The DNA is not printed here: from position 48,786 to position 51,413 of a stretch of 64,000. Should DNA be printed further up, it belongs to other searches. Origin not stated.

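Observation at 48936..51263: Lone cargo gene: an SF2 DEAH helicase core fused to an uncharacterised C-terminal domain of about 390 aa, a candidate single-gene defence or mobile-element protein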

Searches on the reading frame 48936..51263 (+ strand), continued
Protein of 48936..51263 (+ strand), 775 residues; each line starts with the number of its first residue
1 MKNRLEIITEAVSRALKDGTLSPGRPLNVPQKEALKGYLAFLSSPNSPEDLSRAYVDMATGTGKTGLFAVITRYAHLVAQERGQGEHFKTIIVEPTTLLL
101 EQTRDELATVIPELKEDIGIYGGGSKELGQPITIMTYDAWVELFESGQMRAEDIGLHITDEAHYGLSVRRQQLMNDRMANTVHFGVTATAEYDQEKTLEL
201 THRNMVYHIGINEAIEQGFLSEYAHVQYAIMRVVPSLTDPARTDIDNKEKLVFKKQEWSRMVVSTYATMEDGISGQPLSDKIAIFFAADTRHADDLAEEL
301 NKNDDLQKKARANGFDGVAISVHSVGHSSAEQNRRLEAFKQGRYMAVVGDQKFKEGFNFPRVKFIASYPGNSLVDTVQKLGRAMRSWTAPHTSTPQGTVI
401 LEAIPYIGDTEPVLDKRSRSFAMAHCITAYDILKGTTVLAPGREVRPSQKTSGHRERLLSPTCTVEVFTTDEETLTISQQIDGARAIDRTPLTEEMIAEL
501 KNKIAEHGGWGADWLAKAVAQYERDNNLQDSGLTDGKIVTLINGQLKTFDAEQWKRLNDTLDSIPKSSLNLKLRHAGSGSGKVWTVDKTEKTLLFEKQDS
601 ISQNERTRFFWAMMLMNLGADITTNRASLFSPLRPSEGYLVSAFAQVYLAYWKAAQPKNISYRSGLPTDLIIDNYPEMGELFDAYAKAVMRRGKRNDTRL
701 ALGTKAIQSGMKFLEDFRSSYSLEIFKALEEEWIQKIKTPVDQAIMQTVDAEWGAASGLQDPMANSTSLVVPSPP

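Call 24: find_encoding_contigs(protein=P0008, flank=10000, max_places=3)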
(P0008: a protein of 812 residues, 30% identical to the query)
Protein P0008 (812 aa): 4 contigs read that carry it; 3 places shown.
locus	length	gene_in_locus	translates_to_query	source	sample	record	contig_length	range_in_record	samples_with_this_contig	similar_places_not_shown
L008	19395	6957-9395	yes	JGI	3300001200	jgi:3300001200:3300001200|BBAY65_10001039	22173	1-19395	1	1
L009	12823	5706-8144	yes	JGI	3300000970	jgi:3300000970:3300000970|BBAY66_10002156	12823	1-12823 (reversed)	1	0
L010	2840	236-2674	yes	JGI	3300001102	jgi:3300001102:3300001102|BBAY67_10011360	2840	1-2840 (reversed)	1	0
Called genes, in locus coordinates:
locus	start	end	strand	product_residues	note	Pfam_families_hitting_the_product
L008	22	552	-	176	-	PF04073:tRNA_edit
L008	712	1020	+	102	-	-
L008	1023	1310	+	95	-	-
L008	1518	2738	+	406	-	PF13356:Arm-DNA-bind_3, PF22022:Phage_int_M, PF00589:Phage_integrase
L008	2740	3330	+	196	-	-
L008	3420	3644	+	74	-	PF05930:Phage_AlpA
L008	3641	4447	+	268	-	PF13662:Toprim_4, PF13362:Toprim_3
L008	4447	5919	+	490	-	PF12307:DUF3631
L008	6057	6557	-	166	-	PF08238:Sel1 (weak)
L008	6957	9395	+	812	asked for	PF04851:ResIII, PF00270:DEAD, PF18766:SWI2_SNF2 (weak)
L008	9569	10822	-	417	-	PF00294:PfkB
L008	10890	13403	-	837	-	PF00912:Transgly, PF17092:PCB_OB, PF00905:Transpeptidase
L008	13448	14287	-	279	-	PF00005:ABC_tran, PF13304:AAA_21 (faint)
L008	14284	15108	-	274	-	PF02405:MlaE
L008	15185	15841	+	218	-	PF01427:Peptidase_M15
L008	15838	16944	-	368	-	PF01168:Ala_racemase_N, PF00842:Ala_racemase_C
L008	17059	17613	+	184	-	PF09374:PG_binding_3 (faint)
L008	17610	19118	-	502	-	PF00772:DnaB, PF03796:DnaB_C, PF13481:AAA_25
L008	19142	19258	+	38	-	-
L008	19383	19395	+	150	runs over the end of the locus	-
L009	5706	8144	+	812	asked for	PF04851:ResIII, PF00270:DEAD, PF18766:SWI2_SNF2 (weak)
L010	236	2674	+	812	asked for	PF04851:ResIII, PF00270:DEAD, PF18766:SWI2_SNF2 (weak)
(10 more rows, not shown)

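Call 38: search_solved_structures(query=window:48936-51260:+, max_evalue=0.01)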
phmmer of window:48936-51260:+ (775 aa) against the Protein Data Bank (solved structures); distinct sequences matched with E-value up to 0.01: 11.
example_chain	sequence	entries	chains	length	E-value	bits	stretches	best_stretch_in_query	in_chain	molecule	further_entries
6p66_A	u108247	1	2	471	3.7e-08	35.5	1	89-254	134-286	DNA repair protein RAD25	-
2fwr_A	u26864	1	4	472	3.7e-08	35.5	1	89-254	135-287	DNA repair protein RAD25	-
6p4f_A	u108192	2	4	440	3.1e-06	29.1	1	89-247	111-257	DNA-dependent ATPase XPBII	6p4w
5tnu_A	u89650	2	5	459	3.6e-06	28.9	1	89-247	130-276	DNA-dependent ATPase XPBII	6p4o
7clg_A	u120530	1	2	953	8.6e-06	27.7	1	52-386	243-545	Putative helicase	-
4kbf_A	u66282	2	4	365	0.00012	23.9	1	59-125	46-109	Heat resistant RNA dependent ATPase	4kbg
6uv0_A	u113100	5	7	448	0.0023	19.6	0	298-388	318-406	Probable ATP-dependent RNA helicase DDX17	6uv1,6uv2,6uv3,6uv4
3mwj_A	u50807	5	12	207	0.0025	19.5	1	58-125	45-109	Heat resistant RNA dependent ATPase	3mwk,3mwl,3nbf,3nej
2gxq_A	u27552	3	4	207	0.0025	19.5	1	58-125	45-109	heat resistant RNA dependent ATPase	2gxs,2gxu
2fzl_A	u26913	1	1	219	0.0081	17.9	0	328-386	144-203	DNA repair protein RAD25, XPB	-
1wp9_A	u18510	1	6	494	0.0083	17.8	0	306-385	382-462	ATP-dependent RNA helicase, putative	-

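Call 41: find_related_loci(query=A1, collection=genome_contigs, flank=10000)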
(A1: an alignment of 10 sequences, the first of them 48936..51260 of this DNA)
Query A1 (775 aa) in genome_contigs; peptide patterns used: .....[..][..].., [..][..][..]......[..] (x = any residue, [..] = any of these).
599 stretches matched a pattern (row limit reached: there are more); 11 encode a relative of the query (tblastn E <= 1e-3); 11 distinct loci.
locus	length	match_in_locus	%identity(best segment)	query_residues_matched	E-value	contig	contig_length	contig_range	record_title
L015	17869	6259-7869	51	1-529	3e-174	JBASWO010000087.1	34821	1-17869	MAG: Alphaproteobacteria bacterium isolate MFD03231_ilm_asm_bin56 k127_61619, whole genome shotgun sequence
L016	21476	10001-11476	50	7-497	6e-159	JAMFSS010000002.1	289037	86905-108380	MAG: Alphaproteobacteria bacterium isolate NGEE_A_bin20 k127_227440, whole genome shotgun sequence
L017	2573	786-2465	35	5-565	3e-90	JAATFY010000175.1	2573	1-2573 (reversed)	MAG: Rhodospirillales bacterium isolate bin_270 k141_11135, whole genome shotgun sequence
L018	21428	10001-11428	36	2-472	2e-75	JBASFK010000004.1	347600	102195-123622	MAG: Alphaproteobacteria bacterium isolate MFD03500_ilm_asm_bin31 k127_54375, whole genome shotgun sequence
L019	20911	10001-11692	32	5-561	5e-84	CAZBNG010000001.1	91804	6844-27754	MAG TPA_asm: uncultured Pseudobdellovibrionaceae bacterium isolate SRP334346_co1_84 genome assembly, contig: NODE_322_le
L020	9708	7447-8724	37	19-442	2e-82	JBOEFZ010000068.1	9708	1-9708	MAG: Alphaproteobacteria bacterium isolate PBSAalp14 PBSAc_contig_2139, whole genome shotgun sequence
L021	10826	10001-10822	34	5-273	2e-40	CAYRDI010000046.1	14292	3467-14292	MAG TPA_asm: uncultured Micavibrio sp. isolate SRP257259_co1_112 genome assembly, contig: NODE_5651_length_14292_cov_6.0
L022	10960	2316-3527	27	2-386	2e-20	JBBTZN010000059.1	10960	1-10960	MAG: Patescibacteria group bacterium isolate H41-bin253_1 H41_bin253_1_000000000059, whole genome shotgun sequence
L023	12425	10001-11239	23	18-385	5e-20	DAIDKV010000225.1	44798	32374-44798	MAG TPA_asm: Planctomycetales bacterium isolate clean412 k141_267161, whole genome shotgun sequence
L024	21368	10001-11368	25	31-443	3e-18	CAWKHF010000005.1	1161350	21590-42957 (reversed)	MAG: uncultured Planctomycetota bacterium isolate MFD09603.bin.2.73 genome assembly, contig: contig_16683, whole genome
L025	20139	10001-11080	24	27-385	1e-8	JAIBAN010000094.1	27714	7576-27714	MAG: Blastocatellia bacterium isolate SSF51 NODE_32431_length_27714_cov_6.667633, whole genome shotgun sequence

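Call 47: search_protein_families(library=pfam, proteins=[L016:8628-9785:-, L016:6358-7752:-, L016:14324-17488:+, L016:17489-18709:+, L018:7122-8801:+, L018:12800-14056:-, L018:15091-16185:-, L019:6796-9927:+, L019:4876-6624:-, L019:12881-13468:-], max_evalue=0.001)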
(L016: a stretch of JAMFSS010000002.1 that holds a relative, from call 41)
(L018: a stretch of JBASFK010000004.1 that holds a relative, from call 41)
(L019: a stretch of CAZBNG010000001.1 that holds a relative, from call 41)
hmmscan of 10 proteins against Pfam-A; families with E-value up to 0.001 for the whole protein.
L016:8628-9785:- (385 aa): 4 families
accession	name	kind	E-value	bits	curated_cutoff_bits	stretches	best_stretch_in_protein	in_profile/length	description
PF01262.27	AlaDh_PNT_C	-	1.4e-68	230.9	23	1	150-378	1-213/214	Alanine dehydrogenase/PNT, C-terminal domain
PF05222.21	AlaDh_PNT_N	-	6.9e-41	140.1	30.4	1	7-146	2-136/136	Alanine dehydrogenase/PNT, N-terminal domain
PF00107.32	ADH_zinc_N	-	0.00012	22.5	31.8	1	186-256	3-65/129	Zinc-binding dehydrogenase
PF02826.25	2-Hacid_dh_C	-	0.00027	20.8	25.1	0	250-296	82-127/178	D-isomer specific 2-hydroxyacid dehydrogenase, NAD binding domain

L016:6358-7752:- (464 aa): 1 family
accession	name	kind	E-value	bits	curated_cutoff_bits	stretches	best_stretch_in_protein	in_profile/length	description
PF02233.22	PNTB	-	1.4e-197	657.6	31.7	1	6-460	2-455/456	NAD(P) transhydrogenase beta subunit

L016:14324-17488:+ (1054 aa): 2 families
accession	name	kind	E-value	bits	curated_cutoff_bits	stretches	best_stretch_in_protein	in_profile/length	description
PF00873.25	ACR_tran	-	1.7e-209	698.5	28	1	4-1040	2-1021/1021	AcrB/AcrD/AcrF family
PF03176.21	MMPL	-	5.6e-08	32.5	20.5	1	276-489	84-302/333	MMPL family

L016:17489-18709:+ (406 aa): 3 families
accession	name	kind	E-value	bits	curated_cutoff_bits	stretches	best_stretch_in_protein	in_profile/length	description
PF16576.10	HlyD_D23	-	2.7e-24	86.1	30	1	62-294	4-214/214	Barrel-sandwich domain of CusB or HlyD membrane-fusion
PF13437.12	HlyD_3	-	3.5e-14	53.9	22.2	1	185-291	1-106/106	HlyD family secretion protein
PF13533.13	Biotin_lipoyl_2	-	6.2e-05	23.2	29.8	1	78-106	3-31/32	Biotin-lipoyl like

L018:7122-8801:+ (559 aa): 0 families

L018:12800-14056:- (418 aa): 4 families
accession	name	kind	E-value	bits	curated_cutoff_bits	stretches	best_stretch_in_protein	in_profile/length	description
PF07497.18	Rho_RNA_bind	-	4.7e-33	113.3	27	1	52-124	2-72/73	Rho termination factor, RNA-binding domain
PF00006.31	ATP-synt_ab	-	9.4e-28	97.7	29.5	1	160-363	3-211/213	ATP synthase alpha/beta family, nucleotide-binding domain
PF07498.18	Rho_N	-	3.2e-15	56.2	24.9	1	5-46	1-42/43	Rho termination factor, N-terminal domain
PF08206.17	OB_RNB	-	0.00056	20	24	0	53-107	1-47/58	Ribonuclease B OB domain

L018:15091-16185:- (364 aa): 1 family
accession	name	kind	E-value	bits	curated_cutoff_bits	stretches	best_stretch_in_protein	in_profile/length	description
PF00762.24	Ferrochelatase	-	1.2e-101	340.4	27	1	13-329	1-316/317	Ferrochelatase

L019:6796-9927:+ (1043 aa): 2 families
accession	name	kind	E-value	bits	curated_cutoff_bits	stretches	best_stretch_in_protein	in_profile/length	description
PF04851.21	ResIII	-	1.6e-17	64.3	22.5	1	29-192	4-162/164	Type III restriction enzyme, res subunit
PF00270.35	DEAD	-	3.4e-10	40.3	26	1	58-198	18-165/167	DEAD/DEAH box helicase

L019:4876-6624:- (582 aa): 3 families
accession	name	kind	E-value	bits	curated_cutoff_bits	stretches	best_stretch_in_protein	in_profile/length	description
PF00239.26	Resolvase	-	2.7e-21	76.6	23.3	1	10-157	3-144/145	Resolvase, N terminal domain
PF07508.19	Recombinase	-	3.2e-16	59.9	21.1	1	178-268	1-100/102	Recombinase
PF13408.12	Zn_ribbon_recom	-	5.8e-08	33.4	25.3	1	285-319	1-34/58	Recombinase zinc beta ribbon domain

L019:12881-13468:- (195 aa): 1 family
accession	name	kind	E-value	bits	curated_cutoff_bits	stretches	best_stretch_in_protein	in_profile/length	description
PF00589.27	Phage_integrase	-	8.9e-19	68.3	27.1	1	9-183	2-168/172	Phage integrase family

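Call 52: predict_structure(alignment_id=A1)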
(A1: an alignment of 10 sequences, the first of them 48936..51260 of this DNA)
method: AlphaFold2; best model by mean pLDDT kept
length: 775 residues; sequences in the alignment: 10
mean_pLDDT: 67.2   pTM: 0.61
mean pLDDT of the five models: 67.2, 66.3, 65.6, 64.7, 58.4
residues with pLDDT >= 90: 148; 70-90: 300; 50-70: 93; < 50: 234
segments of 3 or more residues with pLDDT < 50: 194-199, 238-245, 509-513, 568-775
pLDDT, mean of each block of 10 residues (from residue 1): 92 93 86 95 89 87 88 94 89 82 85 89 85 89 86 89 59 73 83 51 80 88 89 70 56 89 92 84 89 94 95 92 76 85 90 67 83 76 77 80 88 83 84 83 61 71 87 85 75 76 63 52 51 58 65 72 54 28 25 26 32 32 30 28 33 32 31 39 42 33 34 40 33 37 33 28 27 30
secondary structure, 60 per line:
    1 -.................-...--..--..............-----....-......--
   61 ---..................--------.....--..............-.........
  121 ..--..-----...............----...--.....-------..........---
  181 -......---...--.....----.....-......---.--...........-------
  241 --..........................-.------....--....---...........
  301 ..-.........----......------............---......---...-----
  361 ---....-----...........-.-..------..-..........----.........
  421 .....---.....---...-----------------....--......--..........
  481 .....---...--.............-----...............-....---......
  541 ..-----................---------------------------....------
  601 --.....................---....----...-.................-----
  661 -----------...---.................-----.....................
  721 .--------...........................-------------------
elements in order (helices of 4 or more, strands of 3 or more residues): H2-18 E20-22 H29-42 H48-51 E53-58 H64-81 E90-94 H97-110 H112-117 E118-122 E132-136 H137-146 E156-160 H168-177 E182-187 E191-193 E205-209 H211-216 E223-233 H243-268 E283-286 H290-302 H304-312 E317-322 H329-340 E344-349 E364-367 H373-383 E398-407 H412-425 H429-433 E437-439 E457-460 E463-468 H471-485 E489-491 H494-506 H512-526 H528-531 H535-542 E548-550 H551-563 H591-594 H603-623 H627-630 H639-655 H678-694 H700-721 H730-756

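Call 56: fold_search(model_id=the predicted structure, library=pdb)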
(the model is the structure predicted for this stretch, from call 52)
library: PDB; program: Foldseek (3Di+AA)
matches with E <= 10: 1517; with E <= 0.001: 823
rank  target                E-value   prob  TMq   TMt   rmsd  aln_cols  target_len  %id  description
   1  7clg_B                5.2e-14  1.00  0.30  0.29  13.1       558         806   17  Crystal structure of the ATP-dependent restriction endonuclease SauUSI (released 2021-01-20)
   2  8h5y_B                1.0e-13  1.00  0.31  0.40   7.2       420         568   20  Crystal structure of RadD- ADP complex (released 2023-10-18)
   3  6p4o_C                1.8e-13  1.00  0.28  0.43   7.9       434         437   19  Complex of XPB helicase with Bax1 endonuclease from Sulfurisphaera tokodaii at 3.15 Angstroms resolution (released 2020-06-03)
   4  6p66_C                3.4e-13  1.00  0.18  0.29  22.1       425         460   21  The crystal structure of the XPB complex with Bax1 from Archaeoglobus fulgidus at 3.0 Angstrom resolution (released 2020-06-17)
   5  8h5y_A                3.8e-13  1.00  0.31  0.41   7.1       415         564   18  Crystal structure of RadD- ADP complex (released 2023-10-18)
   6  5sup_C                4.0e-13  1.00  0.34  0.63   6.6       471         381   16  Crystal structure of the Sub2-Yra1 complex in association with RNA (released 2017-01-18)
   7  9pd3_A                4.8e-13  1.00  0.38  0.47   9.3       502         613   13  NER dual incision complex - DuIS (released 2026-02-18)
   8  8fkv_NI               6.3e-13  1.00  0.34  0.40  24.0       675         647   12  Human nucleolar pre-60S ribosomal subunit (State D1) (released 2023-07-12)
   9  9a76_B                6.7e-13  1.00  0.34  0.50  23.4       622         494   13  Integrative model of LEPA-CSHA by crosslinking MS and deep learning (released 2024-09-18)
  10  6uv3_A                8.9e-13  1.00  0.33  0.56   7.2       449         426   16  Crystal structure of the core domain of RNA helicase DDX17 with RNA pri-125a-oligo2 (released 2020-01-01)
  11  6p4w_A                1.1e-12  1.00  0.23  0.37  12.7       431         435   19  XPB helicase in a complex with truncated Bax1 from Sulfurisphaera tokodaii at 2.96 Angstrom resolution (released 2020-06-03)
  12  6jde_A                1.2e-12  1.00  0.30  0.40   7.5       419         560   18  crystal structure of a DNA repair protein (released 2019-06-26)
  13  9dts_B                1.2e-12  1.00  0.33  0.63   6.4       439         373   15  Crystal structure of the human eIF4A1/AMPPNP/amidino-rocaglate/polypurine RNA complex (released 2025-03-12)
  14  6p66_A                1.2e-12  1.00  0.18  0.31  21.9       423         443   18  The crystal structure of the XPB complex with Bax1 from Archaeoglobus fulgidus at 3.0 Angstrom resolution (released 2020-06-17)
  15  8ssw_B                1.2e-12  1.00  0.18  0.29  21.7       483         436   12  Crystal structure of DEAD-box RNA helicase DDX3X in complex with ADP at pre-unwound state (released 2024-05-22)
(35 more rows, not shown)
